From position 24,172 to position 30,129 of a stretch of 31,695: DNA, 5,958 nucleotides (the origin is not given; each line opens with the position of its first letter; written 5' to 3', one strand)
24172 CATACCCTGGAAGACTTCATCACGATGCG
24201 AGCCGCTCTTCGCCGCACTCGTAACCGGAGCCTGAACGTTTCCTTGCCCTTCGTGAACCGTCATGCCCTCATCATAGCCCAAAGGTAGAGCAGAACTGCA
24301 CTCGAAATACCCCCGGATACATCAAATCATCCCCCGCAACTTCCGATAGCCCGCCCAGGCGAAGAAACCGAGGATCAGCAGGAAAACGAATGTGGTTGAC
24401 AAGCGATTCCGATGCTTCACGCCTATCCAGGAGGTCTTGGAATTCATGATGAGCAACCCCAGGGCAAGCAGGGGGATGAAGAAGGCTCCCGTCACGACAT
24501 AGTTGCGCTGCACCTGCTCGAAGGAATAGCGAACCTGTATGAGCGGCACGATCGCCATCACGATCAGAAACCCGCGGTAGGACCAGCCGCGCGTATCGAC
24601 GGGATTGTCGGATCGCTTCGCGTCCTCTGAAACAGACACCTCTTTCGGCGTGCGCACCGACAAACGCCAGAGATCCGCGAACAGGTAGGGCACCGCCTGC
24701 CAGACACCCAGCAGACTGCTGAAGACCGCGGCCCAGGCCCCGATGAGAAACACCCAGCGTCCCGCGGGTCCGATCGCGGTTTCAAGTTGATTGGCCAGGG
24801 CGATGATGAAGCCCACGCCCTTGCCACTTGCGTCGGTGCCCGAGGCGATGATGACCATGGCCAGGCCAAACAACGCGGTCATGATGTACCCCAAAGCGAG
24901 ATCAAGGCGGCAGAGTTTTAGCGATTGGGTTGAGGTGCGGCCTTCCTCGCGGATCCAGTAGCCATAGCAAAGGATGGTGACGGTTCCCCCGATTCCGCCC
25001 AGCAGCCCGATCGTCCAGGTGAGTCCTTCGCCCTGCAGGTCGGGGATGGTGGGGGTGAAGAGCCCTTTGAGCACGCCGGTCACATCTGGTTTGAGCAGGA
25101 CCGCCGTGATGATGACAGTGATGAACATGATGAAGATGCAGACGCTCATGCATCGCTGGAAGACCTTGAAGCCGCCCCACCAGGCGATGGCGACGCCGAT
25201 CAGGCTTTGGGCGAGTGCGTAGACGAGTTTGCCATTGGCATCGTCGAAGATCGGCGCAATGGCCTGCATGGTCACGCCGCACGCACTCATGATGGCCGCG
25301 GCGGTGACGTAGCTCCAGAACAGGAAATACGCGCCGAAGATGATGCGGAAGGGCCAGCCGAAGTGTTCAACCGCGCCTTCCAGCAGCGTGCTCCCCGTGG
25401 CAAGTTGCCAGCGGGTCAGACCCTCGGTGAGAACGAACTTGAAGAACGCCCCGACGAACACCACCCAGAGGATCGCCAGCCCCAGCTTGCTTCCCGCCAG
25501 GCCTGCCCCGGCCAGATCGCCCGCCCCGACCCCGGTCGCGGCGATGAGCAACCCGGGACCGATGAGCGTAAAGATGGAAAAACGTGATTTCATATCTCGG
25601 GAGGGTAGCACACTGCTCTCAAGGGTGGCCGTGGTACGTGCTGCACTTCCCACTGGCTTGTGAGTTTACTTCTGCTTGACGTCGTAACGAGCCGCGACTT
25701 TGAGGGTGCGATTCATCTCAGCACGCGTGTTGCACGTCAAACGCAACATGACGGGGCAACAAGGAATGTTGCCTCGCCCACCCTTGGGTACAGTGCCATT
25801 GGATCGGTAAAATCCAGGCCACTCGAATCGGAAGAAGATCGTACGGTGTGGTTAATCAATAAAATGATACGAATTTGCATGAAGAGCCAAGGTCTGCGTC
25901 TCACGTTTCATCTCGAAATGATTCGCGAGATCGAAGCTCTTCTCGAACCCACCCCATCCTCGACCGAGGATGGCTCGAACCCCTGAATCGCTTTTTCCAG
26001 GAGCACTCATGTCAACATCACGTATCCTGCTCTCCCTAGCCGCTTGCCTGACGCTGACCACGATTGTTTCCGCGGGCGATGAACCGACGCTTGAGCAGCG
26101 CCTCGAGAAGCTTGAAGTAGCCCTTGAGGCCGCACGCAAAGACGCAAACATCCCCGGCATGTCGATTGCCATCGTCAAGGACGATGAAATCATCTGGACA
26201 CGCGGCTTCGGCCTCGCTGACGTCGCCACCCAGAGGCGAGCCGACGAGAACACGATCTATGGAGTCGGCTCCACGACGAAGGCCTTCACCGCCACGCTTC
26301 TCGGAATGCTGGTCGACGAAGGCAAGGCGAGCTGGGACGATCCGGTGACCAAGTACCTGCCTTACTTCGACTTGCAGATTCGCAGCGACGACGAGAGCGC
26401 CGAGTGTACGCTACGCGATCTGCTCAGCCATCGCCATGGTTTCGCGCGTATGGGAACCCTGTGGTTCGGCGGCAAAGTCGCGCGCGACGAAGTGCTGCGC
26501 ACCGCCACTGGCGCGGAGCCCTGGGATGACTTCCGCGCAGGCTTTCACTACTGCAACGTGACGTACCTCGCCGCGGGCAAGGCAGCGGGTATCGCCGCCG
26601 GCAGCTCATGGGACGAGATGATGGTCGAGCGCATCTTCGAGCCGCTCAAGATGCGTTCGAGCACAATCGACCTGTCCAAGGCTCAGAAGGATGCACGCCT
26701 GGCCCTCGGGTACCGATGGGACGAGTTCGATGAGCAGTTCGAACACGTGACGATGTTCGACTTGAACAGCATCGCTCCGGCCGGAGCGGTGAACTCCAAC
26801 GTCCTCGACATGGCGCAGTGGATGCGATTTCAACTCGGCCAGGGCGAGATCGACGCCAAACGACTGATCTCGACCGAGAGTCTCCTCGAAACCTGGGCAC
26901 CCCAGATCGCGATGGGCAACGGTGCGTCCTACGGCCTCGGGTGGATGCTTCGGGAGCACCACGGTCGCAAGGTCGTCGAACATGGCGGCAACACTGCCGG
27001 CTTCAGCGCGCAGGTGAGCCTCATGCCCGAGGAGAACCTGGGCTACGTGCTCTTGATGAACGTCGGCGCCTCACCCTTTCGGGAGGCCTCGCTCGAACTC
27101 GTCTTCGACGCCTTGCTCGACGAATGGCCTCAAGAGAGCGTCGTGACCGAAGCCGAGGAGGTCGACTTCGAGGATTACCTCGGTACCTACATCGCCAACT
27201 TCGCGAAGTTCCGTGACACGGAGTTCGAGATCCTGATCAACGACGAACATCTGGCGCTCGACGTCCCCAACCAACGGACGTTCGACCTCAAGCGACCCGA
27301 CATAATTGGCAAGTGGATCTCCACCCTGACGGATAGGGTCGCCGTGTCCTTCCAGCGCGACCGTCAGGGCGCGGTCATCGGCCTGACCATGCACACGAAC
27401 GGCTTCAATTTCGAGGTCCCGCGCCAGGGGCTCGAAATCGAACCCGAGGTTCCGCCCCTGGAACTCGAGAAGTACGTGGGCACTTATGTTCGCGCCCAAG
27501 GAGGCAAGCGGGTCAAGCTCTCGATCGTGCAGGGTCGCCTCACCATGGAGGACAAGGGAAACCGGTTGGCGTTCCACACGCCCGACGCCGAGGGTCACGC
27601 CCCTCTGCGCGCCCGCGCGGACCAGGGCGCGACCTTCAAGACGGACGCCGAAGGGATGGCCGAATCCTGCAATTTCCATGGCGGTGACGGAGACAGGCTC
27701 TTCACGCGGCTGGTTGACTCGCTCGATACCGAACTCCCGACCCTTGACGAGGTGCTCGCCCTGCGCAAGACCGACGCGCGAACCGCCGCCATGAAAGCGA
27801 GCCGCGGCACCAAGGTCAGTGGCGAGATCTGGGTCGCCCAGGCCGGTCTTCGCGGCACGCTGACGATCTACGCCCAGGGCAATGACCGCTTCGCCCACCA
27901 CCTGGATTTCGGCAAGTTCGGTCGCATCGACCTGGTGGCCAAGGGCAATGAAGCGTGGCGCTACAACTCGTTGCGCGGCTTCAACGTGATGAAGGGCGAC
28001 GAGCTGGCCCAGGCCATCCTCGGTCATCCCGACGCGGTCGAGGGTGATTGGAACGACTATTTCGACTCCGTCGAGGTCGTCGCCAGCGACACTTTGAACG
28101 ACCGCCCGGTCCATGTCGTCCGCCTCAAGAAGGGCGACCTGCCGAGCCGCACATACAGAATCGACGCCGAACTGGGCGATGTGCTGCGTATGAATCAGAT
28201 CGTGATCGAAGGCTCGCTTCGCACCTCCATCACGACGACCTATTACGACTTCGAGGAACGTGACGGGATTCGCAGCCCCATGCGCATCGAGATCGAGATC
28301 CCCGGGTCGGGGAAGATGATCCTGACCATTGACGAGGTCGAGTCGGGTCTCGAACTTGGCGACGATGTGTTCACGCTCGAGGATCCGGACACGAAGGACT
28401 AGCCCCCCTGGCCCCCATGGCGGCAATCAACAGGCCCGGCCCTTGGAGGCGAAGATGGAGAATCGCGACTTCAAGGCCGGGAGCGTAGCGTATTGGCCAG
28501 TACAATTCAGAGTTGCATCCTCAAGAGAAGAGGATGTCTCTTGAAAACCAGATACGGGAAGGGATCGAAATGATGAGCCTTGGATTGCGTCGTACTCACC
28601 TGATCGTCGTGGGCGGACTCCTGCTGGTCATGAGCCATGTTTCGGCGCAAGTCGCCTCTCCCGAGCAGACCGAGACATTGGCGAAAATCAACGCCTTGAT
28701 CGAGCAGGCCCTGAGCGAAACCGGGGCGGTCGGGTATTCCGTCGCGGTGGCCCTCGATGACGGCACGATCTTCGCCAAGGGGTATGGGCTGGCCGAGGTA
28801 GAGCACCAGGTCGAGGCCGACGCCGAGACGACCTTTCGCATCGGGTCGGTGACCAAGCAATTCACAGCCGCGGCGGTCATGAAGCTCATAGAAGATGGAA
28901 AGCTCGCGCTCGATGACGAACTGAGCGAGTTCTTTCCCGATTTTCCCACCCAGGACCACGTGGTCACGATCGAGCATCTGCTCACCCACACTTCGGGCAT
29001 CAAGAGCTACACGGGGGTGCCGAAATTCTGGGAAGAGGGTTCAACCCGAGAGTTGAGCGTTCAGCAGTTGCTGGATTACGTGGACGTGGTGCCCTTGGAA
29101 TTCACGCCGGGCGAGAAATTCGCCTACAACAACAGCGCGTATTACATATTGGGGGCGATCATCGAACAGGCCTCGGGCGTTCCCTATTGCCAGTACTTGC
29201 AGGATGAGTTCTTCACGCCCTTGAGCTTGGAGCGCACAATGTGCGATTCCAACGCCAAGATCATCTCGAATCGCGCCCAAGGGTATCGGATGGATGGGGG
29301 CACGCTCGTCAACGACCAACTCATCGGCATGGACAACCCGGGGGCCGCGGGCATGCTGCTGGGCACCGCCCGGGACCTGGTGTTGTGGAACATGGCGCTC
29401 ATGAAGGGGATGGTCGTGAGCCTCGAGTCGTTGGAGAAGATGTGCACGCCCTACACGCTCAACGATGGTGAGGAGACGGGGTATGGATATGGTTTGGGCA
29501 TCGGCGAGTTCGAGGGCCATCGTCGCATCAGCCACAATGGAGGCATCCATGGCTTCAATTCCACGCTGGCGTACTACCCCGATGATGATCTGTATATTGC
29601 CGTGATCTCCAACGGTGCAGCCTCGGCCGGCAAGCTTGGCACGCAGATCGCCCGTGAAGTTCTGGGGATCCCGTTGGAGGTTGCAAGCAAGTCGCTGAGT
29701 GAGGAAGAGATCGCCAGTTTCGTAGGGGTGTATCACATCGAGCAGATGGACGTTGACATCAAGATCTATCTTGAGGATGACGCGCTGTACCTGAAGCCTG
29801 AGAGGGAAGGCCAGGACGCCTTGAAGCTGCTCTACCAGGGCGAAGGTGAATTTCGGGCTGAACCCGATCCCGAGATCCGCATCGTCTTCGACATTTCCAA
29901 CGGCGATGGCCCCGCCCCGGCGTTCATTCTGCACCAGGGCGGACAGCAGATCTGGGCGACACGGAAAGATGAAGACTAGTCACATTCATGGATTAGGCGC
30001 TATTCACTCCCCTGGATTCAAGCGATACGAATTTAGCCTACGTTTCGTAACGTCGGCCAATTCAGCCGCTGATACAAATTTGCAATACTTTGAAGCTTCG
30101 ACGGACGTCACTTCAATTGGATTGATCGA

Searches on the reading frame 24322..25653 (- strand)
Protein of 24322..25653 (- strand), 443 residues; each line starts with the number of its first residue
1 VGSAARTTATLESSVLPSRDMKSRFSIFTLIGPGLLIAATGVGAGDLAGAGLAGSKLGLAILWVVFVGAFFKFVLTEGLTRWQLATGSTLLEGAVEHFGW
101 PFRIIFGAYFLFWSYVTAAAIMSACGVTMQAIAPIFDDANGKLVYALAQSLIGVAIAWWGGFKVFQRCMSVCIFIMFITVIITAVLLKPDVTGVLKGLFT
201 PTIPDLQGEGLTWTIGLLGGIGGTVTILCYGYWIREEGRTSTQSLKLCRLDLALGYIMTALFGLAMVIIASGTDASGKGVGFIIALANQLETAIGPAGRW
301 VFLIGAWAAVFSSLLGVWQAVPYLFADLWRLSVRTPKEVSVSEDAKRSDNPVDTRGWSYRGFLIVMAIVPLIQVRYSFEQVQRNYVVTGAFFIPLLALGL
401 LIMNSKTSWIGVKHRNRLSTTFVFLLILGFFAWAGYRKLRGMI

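Call 20: search_protein_families(library=pfam, proteins=[window:24322-25653:-], max_evalue=0.001)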
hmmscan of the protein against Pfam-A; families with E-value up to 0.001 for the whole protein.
window:24322-25653:- (443 aa): 2 families
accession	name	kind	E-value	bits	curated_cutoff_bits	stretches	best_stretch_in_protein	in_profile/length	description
PF01566.24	Nramp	-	2.4e-27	96.4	29.8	1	52-341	6-297/357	Natural resistance-associated macrophage protein-like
PF03222.19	Trp_Tyr_perm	-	4.1e-05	23.3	22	1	30-192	5-169/393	Tryptophan/tyrosine permease family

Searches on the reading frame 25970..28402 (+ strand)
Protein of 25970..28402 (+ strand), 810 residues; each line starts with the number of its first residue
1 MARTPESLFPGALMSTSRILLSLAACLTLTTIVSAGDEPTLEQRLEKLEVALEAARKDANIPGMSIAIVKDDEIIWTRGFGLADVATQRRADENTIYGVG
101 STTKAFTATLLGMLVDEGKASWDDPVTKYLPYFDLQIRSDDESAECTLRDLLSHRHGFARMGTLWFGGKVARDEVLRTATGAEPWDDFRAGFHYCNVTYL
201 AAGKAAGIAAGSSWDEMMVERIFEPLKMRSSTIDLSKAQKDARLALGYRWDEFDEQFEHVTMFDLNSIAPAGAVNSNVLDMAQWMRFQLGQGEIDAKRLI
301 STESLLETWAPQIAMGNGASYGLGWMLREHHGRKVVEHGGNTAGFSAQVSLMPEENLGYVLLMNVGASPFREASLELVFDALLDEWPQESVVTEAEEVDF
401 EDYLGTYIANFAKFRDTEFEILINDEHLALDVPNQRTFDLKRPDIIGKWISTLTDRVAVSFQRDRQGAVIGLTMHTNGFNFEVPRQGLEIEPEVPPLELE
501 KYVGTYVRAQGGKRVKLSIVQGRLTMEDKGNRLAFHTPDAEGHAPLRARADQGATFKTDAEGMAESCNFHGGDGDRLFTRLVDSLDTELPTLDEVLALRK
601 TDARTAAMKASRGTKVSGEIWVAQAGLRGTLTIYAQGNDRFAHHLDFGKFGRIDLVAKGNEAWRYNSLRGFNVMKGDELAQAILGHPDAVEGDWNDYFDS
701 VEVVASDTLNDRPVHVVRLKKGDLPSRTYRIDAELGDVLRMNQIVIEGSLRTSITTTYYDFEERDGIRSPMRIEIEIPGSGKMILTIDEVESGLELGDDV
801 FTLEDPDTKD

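Call 20: search_protein_families(library=pfam, proteins=[window:25970-28402:+], max_evalue=0.001)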
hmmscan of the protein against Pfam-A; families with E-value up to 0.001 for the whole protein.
window:25970-28402:+ (810 aa): 2 families
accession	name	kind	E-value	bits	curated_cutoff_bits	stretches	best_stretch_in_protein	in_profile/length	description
PF00144.29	Beta-lactamase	-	3.9e-65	220.6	27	1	53-378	6-324/329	Beta-lactamase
PF11954.13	DUF3471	-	8.4e-08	33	29.3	1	490-532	3-44/103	Domain of unknown function (DUF3471)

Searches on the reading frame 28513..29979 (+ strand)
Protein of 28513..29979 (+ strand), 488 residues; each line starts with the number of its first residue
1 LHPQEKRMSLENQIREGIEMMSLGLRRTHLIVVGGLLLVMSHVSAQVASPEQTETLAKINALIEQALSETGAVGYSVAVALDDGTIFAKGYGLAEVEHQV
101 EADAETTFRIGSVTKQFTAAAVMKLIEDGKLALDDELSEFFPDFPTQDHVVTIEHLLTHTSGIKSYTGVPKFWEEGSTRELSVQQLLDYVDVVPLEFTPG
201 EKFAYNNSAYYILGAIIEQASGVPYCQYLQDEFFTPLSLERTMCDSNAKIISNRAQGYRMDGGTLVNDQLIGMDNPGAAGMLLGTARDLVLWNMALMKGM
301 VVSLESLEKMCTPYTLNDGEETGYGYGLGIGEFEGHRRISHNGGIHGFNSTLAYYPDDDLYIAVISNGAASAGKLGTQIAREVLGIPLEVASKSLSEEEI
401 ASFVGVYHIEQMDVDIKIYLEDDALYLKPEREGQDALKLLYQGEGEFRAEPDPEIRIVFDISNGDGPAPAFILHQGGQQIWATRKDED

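Call 20: search_protein_families(library=pfam, proteins=[window:28513-29979:+], max_evalue=0.001)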
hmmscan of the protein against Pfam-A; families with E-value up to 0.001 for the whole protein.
window:28513-29979:+ (488 aa): 2 families
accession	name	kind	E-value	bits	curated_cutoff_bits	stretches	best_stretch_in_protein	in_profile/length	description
PF00144.29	Beta-lactamase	-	6.7e-69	233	27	1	60-372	2-314/329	Beta-lactamase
PF11954.13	DUF3471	-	0.0004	21.2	29.3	0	394-481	6-100/103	Domain of unknown function (DUF3471)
